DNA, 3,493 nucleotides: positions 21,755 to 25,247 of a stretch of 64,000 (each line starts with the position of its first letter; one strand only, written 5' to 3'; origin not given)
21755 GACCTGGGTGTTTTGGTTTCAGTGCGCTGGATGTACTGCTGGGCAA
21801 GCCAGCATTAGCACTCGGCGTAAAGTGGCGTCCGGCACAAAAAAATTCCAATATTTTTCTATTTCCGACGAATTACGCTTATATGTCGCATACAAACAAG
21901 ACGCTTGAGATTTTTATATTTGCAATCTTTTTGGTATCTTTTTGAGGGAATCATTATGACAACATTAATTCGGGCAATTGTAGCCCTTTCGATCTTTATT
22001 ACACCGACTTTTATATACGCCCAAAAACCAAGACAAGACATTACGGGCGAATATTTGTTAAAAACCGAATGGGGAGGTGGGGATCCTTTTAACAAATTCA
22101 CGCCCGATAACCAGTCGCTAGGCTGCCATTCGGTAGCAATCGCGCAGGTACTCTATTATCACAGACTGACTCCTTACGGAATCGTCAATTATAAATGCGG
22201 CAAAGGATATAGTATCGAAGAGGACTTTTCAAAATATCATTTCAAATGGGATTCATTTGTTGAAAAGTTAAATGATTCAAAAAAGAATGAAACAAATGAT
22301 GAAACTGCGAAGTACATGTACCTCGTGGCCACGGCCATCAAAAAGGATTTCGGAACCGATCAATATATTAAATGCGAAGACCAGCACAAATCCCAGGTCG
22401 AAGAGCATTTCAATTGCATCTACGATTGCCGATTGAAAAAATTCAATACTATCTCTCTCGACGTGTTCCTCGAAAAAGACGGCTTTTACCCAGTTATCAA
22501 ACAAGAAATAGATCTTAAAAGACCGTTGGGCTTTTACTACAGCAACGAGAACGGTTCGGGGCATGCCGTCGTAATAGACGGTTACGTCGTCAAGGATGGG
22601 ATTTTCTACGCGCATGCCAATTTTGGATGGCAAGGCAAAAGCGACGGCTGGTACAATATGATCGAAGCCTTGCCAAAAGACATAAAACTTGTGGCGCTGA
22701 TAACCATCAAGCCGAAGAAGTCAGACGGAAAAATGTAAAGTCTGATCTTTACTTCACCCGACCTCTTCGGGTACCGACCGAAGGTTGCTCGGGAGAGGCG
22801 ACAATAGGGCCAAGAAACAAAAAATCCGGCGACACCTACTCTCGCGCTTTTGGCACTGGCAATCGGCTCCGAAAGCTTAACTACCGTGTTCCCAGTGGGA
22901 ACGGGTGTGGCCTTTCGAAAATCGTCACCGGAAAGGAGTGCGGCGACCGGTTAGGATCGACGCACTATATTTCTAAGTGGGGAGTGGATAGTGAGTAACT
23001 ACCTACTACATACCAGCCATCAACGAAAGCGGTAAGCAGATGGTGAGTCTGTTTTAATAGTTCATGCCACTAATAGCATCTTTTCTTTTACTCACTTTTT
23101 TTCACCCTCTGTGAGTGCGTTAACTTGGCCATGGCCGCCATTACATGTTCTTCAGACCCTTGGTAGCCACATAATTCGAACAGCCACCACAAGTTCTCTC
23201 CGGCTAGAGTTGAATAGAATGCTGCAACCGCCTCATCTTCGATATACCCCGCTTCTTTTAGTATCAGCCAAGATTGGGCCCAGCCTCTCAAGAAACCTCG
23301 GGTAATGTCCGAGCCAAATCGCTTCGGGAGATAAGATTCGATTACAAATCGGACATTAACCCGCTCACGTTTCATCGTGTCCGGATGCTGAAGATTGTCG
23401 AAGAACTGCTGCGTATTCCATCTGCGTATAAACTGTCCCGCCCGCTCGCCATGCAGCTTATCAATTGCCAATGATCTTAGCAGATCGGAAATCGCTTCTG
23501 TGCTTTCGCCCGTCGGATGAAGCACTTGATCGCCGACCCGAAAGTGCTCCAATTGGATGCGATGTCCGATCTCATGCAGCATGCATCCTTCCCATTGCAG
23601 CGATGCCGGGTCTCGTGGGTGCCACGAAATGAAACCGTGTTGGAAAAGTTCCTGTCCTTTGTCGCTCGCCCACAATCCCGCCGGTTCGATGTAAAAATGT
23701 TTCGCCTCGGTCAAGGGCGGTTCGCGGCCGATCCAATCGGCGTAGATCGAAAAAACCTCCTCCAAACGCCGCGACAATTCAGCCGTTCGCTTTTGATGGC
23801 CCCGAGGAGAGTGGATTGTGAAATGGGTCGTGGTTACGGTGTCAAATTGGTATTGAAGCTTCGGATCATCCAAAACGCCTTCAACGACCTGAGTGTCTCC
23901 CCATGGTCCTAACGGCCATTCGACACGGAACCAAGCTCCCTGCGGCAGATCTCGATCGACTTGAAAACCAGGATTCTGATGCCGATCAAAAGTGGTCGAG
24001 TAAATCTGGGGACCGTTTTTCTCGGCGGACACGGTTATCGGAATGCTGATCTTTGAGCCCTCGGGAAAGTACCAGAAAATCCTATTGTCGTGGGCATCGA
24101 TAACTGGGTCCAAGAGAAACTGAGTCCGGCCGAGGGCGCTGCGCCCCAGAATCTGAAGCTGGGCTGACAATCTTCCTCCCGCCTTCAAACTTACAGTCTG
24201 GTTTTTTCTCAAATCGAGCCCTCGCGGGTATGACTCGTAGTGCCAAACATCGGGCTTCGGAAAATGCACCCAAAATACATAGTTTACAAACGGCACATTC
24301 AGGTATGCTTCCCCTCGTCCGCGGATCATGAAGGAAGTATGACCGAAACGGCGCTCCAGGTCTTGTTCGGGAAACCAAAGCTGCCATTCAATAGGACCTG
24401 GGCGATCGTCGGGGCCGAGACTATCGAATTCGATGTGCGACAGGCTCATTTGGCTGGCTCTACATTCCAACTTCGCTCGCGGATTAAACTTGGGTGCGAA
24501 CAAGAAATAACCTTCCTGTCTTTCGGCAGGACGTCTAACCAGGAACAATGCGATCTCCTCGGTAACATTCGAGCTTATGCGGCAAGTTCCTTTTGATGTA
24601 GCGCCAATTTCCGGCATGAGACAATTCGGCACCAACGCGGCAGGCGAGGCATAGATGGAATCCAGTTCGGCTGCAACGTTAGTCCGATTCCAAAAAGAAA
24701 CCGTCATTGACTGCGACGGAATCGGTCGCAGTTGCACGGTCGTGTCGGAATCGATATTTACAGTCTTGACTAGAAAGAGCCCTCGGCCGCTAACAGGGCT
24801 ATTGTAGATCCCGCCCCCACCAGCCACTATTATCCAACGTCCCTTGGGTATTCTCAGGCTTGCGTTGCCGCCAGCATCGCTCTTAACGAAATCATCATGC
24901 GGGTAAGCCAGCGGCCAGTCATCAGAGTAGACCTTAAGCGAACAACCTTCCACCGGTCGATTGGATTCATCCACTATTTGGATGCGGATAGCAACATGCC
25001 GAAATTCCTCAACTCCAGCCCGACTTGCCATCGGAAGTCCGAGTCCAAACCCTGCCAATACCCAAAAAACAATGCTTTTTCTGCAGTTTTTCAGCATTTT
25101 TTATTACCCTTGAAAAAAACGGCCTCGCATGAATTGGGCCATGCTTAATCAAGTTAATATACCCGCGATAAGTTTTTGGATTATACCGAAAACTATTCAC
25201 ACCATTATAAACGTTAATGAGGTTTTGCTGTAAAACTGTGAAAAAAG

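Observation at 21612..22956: Two orphan 5S rRNA-like genes sharing identical loop C and near-identical loop E substitutions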

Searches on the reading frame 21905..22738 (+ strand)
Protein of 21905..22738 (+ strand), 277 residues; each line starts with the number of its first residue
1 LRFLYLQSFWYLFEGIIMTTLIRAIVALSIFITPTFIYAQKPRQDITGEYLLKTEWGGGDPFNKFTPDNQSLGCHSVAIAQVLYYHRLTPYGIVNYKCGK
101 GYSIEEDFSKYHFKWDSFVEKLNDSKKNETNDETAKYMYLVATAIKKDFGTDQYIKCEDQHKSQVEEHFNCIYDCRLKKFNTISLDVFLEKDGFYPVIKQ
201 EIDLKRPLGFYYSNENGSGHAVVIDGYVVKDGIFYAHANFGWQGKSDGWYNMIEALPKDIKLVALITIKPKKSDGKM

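Call 8: search_protein_families(library=pfam, proteins=[window:21905-22738:+], max_evalue=0.01)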
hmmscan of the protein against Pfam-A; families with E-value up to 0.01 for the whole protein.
window:21905-22738:+ (277 aa): 1 family
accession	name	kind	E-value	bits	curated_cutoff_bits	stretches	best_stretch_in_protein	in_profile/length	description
PF01640.23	Peptidase_C10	-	2e-31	110.2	26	1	56-250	1-194/194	Peptidase C10 family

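Call 19: find_encoding_contigs(protein=window:21956-22738:+, flank=10000, max_places=10)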
Protein window:21956-22738:+ (260 aa): 1 contig read that carries it; 1 place shown.
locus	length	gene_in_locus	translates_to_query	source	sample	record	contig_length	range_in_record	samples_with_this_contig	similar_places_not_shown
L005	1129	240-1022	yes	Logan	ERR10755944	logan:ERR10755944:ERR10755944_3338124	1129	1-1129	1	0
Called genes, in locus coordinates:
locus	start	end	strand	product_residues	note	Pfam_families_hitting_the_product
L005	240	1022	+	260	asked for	PF01640:Peptidase_C10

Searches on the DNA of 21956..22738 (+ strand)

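Call 24: search_rna_families(sources=[L005, L006, L007, L008], threshold=gathering)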
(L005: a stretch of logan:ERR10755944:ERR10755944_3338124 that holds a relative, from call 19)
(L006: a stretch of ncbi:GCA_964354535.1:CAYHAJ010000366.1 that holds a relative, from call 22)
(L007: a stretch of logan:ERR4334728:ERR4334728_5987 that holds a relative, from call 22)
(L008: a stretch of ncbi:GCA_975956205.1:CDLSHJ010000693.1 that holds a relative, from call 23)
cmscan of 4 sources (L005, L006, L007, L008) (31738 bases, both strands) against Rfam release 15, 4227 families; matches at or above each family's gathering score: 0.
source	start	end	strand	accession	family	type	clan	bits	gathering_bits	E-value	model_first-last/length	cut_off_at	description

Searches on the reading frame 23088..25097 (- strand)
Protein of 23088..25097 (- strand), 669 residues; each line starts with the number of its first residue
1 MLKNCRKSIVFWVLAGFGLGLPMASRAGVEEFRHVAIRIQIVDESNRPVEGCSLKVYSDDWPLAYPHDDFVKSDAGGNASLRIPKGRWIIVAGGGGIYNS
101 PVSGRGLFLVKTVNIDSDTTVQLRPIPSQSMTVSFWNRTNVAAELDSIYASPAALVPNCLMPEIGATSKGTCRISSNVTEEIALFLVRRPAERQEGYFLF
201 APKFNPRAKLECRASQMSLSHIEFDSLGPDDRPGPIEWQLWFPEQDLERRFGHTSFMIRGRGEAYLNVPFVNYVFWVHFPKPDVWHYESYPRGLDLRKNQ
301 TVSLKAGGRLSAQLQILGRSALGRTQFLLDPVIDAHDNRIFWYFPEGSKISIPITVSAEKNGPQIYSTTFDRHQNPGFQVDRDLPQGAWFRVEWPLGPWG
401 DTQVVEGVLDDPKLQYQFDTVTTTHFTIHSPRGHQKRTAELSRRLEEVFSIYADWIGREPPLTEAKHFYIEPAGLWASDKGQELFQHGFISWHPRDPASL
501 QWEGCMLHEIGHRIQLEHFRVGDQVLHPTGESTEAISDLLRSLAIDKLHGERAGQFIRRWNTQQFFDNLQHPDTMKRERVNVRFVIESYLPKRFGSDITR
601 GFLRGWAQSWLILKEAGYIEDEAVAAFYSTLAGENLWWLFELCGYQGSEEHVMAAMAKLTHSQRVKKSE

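Call 8: search_protein_families(library=pfam, proteins=[window:23088-25097:-], max_evalue=0.01)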
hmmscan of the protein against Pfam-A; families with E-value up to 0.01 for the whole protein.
window:23088-25097:- (669 aa): 0 families

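Call 17: find_encoding_contigs(protein=window:23088-25097:-, flank=10000, max_places=10)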
Protein window:23088-25097:- (669 aa): no gene with exactly this product is on record in the collection.

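Call 21: find_homologous_proteins(query=window:23088-25097:-, max_evalue=0.00001)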
Query window:23088-25097:- (669 aa): 4 proteins with E <= 0.00001 among 8000 candidates.
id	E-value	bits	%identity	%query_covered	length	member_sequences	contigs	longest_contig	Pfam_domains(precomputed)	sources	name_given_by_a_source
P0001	2.4e-210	718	49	95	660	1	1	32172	-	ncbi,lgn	-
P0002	5.2e-203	694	46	98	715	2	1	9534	PF00404.25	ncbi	-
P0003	1.5e-173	597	43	95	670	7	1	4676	-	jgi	-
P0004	3.8e-168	579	43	95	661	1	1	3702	-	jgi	jgi:hypothetical protein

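Call 22: find_encoding_contigs(protein=P0001, flank=10000, max_places=4)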
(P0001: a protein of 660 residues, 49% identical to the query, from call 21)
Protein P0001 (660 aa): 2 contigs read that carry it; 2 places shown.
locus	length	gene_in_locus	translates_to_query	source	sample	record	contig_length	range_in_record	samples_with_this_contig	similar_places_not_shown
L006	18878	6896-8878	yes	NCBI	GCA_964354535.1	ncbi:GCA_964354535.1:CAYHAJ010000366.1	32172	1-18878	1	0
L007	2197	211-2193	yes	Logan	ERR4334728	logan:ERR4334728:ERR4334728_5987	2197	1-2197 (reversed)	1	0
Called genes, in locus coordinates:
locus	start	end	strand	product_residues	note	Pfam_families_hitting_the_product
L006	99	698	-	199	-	-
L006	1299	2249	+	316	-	-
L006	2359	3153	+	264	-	-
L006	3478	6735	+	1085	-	PF13927:Ig_3 (faint), PF07679:I-set (faint), PF02210:Laminin_G_2 (faint), PF13385:Laminin_G_3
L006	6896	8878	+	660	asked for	-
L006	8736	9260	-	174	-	-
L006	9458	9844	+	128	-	PF07883:Cupin_2 (faint)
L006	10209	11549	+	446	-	PF13360:PQQ_2, PF13570:Beta-prop_ACSF4 (weak)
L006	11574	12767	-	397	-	PF00579:tRNA-synt_1b, PF01479:S4 (faint), PF22421:SYY_C-terminal (weak)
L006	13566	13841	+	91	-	PF02416:TatA_B_E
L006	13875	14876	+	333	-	PF00902:TatC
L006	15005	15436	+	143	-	PF09719:C_GCAxxG_C_C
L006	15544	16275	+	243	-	PF04555:XhoI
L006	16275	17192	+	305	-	PF01170:UPF0020 (faint), PF08241:Methyltransf_11 (faint), PF13649:Methyltransf_25 (faint), PF01555:N6_N4_Mtase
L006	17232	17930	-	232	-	PF18737:HEPN_MAE_28990, PF18735:HEPN_RiboL-PSP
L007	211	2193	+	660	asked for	-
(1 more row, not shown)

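Call 23: find_encoding_contigs(protein=P0002, flank=10000, max_places=4)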
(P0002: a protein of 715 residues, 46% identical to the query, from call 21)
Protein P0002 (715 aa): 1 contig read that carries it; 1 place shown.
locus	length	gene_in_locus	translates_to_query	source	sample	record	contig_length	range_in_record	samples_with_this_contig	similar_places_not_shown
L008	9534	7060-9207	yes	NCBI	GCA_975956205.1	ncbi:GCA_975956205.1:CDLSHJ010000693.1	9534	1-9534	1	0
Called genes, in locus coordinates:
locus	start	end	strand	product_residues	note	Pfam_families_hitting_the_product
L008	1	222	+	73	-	?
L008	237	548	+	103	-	PF01527:HTH_Tnp_1, PF13518:HTH_28 (faint), PF13551:HTH_29 (weak)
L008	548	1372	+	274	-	PF13276:HTH_21, PF00665:rve, PF13683:rve_3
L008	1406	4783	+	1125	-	PF07495:Y_Y_Y (faint), PF17210:SdrD_B (weak), PF24684:Vgb_lyase, PF07494:Reg_prop (weak), PF07228:SpoIIE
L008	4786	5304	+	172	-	PF00665:rve, PF13683:rve_3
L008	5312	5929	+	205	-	PF25948:DUF7986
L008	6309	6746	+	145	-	-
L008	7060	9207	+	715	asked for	PF00404:Dockerin_1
